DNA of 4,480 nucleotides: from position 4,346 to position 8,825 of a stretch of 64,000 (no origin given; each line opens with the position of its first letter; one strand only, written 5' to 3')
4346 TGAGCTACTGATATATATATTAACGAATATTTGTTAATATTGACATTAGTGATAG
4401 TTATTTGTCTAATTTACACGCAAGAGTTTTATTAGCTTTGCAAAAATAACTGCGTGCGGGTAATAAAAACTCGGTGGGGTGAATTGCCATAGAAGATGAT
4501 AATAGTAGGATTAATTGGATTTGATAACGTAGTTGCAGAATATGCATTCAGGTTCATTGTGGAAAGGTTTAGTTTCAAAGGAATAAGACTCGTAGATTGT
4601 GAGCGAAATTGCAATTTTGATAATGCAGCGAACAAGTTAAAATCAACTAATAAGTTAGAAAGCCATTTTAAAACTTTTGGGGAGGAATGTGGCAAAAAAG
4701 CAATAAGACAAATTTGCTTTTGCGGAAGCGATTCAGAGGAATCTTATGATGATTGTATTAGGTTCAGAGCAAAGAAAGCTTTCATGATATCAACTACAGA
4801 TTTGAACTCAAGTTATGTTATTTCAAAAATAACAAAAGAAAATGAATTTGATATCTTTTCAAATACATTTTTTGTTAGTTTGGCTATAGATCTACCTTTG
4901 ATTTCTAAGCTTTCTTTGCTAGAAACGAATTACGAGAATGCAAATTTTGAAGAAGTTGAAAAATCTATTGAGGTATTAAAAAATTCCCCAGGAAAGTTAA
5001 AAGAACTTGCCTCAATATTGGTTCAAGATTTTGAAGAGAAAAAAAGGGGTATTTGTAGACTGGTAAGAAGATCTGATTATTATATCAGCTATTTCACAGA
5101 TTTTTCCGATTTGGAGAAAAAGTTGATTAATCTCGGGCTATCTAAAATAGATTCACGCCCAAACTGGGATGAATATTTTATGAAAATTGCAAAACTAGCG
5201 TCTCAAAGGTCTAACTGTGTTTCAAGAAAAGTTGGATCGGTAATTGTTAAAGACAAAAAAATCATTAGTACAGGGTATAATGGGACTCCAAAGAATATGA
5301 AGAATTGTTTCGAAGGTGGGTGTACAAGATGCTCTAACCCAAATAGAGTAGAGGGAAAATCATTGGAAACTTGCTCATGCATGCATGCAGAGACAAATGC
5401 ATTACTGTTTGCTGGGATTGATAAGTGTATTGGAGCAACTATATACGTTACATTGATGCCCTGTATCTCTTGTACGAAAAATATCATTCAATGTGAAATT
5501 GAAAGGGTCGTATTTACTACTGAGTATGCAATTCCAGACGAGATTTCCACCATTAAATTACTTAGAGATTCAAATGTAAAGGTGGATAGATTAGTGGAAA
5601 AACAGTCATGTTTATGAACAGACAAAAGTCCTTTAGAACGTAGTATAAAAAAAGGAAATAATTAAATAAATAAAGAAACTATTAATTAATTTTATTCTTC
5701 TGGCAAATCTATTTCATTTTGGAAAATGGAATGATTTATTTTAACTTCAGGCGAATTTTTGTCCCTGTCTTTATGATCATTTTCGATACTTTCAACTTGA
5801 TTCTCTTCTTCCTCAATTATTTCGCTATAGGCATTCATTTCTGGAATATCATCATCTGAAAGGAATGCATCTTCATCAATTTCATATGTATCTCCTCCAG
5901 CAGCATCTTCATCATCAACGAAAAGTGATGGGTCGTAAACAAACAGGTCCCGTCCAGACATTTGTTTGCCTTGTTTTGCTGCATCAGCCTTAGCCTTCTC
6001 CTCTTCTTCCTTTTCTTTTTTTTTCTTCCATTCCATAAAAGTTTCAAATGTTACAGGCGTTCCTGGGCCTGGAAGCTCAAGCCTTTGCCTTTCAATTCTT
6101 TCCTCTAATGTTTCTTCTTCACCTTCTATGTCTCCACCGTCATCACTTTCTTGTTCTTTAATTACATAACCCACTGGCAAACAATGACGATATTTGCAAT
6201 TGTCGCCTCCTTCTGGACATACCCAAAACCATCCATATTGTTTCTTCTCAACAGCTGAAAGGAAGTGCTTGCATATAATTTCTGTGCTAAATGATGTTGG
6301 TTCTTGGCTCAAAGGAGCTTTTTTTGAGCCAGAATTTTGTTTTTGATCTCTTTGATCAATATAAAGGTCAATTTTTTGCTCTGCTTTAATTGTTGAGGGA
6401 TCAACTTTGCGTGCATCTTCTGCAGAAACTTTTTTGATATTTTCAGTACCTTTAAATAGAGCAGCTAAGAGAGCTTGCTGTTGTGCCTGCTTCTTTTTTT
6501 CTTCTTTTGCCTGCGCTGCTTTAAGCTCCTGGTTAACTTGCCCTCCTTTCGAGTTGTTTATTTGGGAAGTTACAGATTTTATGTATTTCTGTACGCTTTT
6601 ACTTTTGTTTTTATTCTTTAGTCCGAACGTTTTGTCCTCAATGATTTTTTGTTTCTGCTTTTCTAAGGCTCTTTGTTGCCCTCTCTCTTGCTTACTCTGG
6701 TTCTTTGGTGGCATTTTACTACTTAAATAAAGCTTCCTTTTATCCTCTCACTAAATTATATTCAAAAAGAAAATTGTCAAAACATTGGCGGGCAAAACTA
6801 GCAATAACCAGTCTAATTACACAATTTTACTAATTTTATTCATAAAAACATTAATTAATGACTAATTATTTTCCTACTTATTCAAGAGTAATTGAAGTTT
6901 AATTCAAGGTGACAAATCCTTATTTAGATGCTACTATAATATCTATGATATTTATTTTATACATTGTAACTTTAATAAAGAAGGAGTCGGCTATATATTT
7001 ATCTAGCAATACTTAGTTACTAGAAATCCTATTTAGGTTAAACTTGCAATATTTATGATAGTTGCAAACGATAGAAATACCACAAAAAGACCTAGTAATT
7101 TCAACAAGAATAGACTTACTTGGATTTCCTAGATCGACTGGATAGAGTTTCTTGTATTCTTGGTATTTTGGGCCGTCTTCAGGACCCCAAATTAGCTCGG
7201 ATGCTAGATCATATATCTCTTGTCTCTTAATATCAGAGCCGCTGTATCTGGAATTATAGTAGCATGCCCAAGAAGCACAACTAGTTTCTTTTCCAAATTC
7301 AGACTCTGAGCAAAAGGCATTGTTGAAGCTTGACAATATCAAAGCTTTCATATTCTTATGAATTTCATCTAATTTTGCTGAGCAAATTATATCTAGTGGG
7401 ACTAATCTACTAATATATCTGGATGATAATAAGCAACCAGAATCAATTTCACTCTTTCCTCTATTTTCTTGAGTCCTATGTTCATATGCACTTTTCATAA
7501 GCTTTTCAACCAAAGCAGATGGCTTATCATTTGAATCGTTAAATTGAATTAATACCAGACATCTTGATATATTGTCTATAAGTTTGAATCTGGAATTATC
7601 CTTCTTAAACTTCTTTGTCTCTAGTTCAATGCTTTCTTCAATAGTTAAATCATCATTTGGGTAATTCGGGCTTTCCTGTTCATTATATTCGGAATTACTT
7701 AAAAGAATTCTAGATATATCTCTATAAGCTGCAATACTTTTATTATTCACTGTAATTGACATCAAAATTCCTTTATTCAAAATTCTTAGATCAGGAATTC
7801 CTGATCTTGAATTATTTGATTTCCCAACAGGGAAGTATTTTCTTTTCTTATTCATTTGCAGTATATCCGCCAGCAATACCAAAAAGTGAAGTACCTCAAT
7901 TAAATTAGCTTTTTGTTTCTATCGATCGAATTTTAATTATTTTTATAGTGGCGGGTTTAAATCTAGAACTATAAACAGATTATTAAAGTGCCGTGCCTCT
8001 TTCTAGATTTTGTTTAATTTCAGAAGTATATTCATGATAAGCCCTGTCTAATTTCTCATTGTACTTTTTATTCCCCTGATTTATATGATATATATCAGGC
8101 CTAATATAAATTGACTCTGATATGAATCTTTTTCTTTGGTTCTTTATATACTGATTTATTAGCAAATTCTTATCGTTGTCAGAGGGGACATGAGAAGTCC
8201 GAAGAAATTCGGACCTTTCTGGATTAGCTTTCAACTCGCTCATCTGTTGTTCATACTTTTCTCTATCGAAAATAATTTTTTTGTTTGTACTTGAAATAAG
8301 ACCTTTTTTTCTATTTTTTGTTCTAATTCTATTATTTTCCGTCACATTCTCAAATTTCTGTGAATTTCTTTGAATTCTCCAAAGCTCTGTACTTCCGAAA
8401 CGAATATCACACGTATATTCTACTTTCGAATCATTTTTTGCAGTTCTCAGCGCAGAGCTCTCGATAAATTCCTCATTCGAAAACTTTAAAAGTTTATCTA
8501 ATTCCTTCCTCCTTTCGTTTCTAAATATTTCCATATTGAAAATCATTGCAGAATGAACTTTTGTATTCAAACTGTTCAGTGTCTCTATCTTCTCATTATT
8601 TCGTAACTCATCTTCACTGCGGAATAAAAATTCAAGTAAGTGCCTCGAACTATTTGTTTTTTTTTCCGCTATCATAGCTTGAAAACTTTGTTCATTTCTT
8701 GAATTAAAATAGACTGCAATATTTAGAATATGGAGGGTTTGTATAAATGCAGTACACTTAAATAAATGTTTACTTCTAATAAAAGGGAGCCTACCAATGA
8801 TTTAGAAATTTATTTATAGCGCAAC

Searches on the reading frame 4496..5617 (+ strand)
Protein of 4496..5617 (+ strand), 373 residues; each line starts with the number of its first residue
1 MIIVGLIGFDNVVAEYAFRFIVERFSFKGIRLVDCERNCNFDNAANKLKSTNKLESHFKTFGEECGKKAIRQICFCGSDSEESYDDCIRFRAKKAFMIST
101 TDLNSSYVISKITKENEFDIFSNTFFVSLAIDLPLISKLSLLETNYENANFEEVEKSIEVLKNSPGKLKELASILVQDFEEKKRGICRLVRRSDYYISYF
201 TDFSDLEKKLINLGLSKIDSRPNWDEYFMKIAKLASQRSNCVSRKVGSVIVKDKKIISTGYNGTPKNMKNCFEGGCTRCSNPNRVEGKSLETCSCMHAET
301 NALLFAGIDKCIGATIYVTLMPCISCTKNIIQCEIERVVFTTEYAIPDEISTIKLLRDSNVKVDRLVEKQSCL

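Call 38: search_protein_families(library=pfam, proteins=[window:4496-5617:+], max_evalue=0.001)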
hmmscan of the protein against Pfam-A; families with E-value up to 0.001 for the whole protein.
window:4496-5617:+ (373 aa): 2 families
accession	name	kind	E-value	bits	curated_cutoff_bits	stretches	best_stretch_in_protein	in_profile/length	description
PF00383.29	dCMP_cyt_deam_1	-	6.2e-25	87.5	25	1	223-341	2-101/102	Cytidine and deoxycytidylate deaminase zinc-binding region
PF14437.12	MafB19-deam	-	1.1e-18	67.9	27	1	223-344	2-103/142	MafB19-like deaminase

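Call 53: find_encoding_contigs(protein=window:4496-5617:+, flank=10000, max_places=2)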
Protein window:4496-5617:+ (373 aa): 2 contigs read that carry it; 1 place shown.
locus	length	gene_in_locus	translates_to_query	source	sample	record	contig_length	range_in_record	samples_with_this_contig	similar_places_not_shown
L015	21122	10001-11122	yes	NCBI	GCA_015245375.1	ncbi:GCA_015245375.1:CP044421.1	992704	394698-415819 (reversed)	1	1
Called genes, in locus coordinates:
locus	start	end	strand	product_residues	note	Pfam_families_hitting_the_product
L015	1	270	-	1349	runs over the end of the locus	PF02463:SMC_N, PF13476:AAA_23, PF13555:AAA_29 (weak), PF13304:AAA_21, PF06470:SMC_hinge, PF13304:AAA_21 (weak)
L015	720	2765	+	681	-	PF05193:Peptidase_M16_C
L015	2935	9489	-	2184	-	PF00270:DEAD, PF04851:ResIII, PF00271:Helicase_C (weak), PF23445:WHD_SNRNP200, PF02889:Sec63, PF00270:DEAD, PF04851:ResIII (weak), PF02889:Sec63, +1 more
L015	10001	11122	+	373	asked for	PF00383:dCMP_cyt_deam_1, PF14437:MafB19-deam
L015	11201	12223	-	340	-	PF16543:DFRP_C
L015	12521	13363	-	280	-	-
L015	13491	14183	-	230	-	PF08231:SYF2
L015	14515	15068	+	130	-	PF06093:Spt4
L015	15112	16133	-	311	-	PF13649:Methyltransf_25 (faint), PF13489:Methyltransf_23, PF08241:Methyltransf_11, PF08242:Methyltransf_12, PF13847:Methyltransf_31 (faint)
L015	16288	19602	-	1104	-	PF00169:PH (weak)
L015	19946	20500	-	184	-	-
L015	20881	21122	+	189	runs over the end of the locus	-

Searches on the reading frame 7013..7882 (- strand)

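Call 38: search_protein_families(library=pfam, proteins=[window:7013-7882:-], max_evalue=0.001)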
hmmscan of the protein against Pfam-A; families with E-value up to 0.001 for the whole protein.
window:7013-7882:- (289 aa): 1 family
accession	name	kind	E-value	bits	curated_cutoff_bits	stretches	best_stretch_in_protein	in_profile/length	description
PF02926.22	THUMP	-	0.00067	20.4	20.6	0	248-272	60-84/84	THUMP domain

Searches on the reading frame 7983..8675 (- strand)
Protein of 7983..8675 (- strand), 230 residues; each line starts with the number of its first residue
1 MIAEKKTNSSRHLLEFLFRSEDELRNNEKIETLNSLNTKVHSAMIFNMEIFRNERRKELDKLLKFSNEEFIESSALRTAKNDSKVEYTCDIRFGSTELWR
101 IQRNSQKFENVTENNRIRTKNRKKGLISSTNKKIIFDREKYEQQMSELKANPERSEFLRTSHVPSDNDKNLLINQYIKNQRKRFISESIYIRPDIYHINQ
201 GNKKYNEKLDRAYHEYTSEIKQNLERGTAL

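Call 38: search_protein_families(library=pfam, proteins=[window:7983-8675:-], max_evalue=0.001)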
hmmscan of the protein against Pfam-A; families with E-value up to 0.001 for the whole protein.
window:7983-8675:- (230 aa): 1 family
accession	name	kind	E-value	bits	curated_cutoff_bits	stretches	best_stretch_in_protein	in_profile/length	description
PF08231.17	SYF2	-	1.5e-12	48.6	23.5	1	81-225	4-154/154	SYF2 splicing factor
